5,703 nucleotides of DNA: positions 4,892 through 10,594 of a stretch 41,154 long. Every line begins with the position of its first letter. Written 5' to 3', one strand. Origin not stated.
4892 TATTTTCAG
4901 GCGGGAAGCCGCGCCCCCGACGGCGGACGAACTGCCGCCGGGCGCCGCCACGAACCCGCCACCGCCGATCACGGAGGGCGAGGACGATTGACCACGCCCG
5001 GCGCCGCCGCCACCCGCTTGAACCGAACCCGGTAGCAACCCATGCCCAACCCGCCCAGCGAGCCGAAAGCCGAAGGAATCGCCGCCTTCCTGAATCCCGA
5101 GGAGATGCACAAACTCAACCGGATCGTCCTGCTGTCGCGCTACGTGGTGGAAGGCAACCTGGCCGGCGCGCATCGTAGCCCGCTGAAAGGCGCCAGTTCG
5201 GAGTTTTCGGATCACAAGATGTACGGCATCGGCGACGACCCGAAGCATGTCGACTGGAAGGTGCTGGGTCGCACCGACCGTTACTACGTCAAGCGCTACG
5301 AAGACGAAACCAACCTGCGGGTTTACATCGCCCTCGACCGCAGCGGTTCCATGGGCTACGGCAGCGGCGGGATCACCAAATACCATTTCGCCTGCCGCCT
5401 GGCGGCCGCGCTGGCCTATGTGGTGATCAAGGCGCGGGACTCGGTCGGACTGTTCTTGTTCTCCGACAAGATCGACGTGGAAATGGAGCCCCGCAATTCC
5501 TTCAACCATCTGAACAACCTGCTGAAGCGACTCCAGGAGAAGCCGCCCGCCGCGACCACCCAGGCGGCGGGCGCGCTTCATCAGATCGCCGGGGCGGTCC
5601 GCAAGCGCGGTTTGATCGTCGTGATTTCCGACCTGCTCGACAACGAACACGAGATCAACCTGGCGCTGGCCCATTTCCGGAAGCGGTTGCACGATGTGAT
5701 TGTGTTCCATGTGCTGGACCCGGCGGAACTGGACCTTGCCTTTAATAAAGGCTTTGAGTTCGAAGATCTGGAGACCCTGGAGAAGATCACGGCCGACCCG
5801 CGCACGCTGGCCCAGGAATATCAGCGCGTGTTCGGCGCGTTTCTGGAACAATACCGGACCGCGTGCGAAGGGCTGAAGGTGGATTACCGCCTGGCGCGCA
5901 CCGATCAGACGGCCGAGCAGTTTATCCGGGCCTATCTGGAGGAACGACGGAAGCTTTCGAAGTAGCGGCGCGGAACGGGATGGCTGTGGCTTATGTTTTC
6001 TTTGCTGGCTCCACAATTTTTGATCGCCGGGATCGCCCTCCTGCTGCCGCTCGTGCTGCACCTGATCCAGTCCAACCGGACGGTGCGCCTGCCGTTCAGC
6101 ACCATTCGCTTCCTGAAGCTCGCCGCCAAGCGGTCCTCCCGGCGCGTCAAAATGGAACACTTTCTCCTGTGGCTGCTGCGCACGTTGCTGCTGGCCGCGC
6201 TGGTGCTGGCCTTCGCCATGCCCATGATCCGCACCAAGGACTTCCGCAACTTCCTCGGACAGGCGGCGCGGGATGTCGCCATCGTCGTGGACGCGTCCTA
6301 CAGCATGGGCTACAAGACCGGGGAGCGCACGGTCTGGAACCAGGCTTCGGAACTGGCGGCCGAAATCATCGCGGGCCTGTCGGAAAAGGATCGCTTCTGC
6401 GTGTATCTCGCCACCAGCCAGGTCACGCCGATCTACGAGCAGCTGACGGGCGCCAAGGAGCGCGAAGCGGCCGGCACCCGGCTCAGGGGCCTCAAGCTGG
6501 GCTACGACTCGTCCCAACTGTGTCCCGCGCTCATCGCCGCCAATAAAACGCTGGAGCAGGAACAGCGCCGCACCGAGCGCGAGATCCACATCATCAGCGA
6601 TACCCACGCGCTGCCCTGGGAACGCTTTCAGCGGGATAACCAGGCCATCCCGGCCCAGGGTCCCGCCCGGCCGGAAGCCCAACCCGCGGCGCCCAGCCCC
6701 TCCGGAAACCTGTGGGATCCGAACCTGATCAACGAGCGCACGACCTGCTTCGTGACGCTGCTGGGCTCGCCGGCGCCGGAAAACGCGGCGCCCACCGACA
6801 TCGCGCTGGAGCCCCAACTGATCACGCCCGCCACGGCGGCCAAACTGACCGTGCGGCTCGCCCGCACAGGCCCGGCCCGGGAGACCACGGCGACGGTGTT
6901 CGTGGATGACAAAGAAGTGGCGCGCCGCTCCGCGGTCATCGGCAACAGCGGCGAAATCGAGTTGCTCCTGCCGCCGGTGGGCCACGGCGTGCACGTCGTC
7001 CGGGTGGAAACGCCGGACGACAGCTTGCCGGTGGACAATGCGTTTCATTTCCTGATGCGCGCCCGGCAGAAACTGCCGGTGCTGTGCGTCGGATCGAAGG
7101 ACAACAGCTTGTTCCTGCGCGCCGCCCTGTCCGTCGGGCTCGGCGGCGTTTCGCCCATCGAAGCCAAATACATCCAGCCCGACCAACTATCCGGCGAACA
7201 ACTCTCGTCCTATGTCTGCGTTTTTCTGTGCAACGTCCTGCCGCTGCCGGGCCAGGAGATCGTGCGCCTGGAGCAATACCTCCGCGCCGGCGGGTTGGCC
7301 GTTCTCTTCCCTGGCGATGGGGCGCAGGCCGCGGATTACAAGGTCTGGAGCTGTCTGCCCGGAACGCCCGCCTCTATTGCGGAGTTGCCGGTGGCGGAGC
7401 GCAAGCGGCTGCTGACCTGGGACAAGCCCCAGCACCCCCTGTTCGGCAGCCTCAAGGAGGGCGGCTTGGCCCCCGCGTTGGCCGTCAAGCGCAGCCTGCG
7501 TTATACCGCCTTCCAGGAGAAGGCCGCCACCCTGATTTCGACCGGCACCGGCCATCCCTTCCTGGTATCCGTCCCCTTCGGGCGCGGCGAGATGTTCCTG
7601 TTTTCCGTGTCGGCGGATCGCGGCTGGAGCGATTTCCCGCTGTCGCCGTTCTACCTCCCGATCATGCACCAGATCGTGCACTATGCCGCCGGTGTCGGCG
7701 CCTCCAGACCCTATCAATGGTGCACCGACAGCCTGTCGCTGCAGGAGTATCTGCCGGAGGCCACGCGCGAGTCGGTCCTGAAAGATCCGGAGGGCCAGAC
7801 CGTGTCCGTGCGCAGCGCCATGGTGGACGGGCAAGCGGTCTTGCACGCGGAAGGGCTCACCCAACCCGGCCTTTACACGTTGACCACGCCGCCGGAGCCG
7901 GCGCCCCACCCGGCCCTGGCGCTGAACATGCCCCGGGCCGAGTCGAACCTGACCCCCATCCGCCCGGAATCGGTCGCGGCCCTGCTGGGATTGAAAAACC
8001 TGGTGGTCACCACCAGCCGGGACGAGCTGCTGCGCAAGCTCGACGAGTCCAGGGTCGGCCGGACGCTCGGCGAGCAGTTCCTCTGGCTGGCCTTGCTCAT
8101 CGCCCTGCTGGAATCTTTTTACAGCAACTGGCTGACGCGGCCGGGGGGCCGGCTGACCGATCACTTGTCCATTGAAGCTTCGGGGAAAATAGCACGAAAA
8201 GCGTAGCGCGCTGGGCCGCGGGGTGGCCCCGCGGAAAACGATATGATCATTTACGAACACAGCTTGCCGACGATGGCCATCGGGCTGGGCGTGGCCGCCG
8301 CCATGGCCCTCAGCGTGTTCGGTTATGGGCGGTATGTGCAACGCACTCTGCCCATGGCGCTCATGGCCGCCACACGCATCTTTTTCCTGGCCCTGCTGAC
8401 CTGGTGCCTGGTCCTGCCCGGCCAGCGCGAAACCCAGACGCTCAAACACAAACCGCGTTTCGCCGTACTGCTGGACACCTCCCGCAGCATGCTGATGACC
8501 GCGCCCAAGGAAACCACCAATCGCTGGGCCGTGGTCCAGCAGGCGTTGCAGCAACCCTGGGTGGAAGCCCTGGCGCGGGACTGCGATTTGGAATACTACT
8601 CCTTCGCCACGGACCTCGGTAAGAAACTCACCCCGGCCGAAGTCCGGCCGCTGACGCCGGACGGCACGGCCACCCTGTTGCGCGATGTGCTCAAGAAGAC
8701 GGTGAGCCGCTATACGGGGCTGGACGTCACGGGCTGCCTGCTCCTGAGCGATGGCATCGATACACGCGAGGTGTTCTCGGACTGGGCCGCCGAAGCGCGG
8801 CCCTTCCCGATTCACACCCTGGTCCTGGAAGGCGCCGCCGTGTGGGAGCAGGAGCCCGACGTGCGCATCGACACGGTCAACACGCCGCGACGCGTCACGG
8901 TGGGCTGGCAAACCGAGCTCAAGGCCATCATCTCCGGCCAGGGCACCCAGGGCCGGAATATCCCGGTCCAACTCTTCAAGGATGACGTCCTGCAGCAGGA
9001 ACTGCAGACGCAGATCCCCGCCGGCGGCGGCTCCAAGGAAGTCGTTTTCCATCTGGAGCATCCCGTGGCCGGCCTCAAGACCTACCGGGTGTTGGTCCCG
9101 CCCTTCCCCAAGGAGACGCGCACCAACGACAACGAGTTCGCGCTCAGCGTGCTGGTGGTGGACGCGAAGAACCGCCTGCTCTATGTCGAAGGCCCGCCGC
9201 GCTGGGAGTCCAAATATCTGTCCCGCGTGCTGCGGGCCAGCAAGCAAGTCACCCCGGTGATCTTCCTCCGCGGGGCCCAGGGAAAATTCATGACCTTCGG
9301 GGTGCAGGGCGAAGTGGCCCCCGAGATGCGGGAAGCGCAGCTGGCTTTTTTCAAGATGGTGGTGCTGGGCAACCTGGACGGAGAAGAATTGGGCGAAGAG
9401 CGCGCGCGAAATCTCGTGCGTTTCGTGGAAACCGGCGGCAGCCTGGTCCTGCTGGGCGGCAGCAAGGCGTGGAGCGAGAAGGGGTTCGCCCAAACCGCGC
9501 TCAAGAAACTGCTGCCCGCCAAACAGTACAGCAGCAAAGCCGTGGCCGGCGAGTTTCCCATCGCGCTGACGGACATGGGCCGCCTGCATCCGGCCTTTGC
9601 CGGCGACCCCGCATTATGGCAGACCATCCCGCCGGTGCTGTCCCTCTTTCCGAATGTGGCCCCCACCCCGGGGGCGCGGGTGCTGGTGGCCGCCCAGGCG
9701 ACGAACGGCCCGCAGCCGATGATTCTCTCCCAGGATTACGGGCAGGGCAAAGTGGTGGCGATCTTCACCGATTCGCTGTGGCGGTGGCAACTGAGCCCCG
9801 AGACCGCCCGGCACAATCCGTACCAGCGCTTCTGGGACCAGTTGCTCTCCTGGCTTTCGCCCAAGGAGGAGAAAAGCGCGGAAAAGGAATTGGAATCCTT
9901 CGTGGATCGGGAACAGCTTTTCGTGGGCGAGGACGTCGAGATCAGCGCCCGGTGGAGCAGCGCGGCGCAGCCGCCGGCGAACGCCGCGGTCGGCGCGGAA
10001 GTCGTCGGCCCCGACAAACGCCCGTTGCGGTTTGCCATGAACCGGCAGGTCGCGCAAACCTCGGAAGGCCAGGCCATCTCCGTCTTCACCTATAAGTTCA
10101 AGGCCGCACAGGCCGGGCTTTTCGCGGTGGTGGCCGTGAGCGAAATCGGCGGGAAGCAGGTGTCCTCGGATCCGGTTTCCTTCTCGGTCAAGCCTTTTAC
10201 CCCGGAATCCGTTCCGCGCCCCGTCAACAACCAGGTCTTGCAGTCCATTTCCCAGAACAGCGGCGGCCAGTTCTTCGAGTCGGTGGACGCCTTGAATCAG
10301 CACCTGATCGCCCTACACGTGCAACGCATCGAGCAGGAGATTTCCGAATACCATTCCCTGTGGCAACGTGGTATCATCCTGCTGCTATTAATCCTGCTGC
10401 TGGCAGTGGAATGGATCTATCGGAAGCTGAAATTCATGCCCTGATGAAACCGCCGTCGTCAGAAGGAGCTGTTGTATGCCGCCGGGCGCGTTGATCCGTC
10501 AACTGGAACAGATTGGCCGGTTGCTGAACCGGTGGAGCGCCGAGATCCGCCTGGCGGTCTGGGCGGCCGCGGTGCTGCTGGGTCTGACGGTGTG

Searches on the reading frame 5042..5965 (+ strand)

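Call 8: search_protein_families(library=pfam, proteins=[window:5042-5965:+], max_evalue=0.001)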
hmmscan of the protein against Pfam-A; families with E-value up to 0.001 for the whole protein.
window:5042-5965:+ (307 aa): 3 families
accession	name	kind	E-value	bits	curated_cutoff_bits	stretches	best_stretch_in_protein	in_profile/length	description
PF01882.25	DUF58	-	6.8e-46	156.6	23.4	1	58-262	2-208/216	Protein of unknown function DUF58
PF13519.12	VWA_2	-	1.8e-10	41.8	27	1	95-197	2-105/107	von Willebrand factor type A domain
PF00092.34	VWA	-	0.00026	21.7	23.8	1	94-254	2-155/174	von Willebrand factor type A domain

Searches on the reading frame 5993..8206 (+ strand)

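Call 8: search_protein_families(library=pfam, proteins=[window:5993-8206:+], max_evalue=0.001)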
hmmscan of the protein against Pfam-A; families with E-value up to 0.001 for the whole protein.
window:5993-8206:+ (737 aa): 2 families
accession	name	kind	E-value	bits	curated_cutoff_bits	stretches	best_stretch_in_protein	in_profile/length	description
PF07584.16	BatA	-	7.1e-12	46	25.9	1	1-77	1-77/77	Aerotolerance regulator N-terminal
PF13519.12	VWA_2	-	3.4e-09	37.7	27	1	95-204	1-106/107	von Willebrand factor type A domain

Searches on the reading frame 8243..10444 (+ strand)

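Call 8: search_protein_families(library=pfam, proteins=[window:8243-10444:+], max_evalue=0.001)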
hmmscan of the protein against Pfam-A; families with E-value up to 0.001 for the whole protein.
window:8243-10444:+ (733 aa): 2 families
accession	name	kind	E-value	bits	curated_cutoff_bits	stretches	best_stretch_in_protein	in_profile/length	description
PF07090.17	GATase1_like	-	6.6e-08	32.9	27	1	387-539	96-246/247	Putative glutamine amidotransferase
PF13584.12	BatD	-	9.6e-05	23.4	24.1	0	554-649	3-92/92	BatD DUF11 like domain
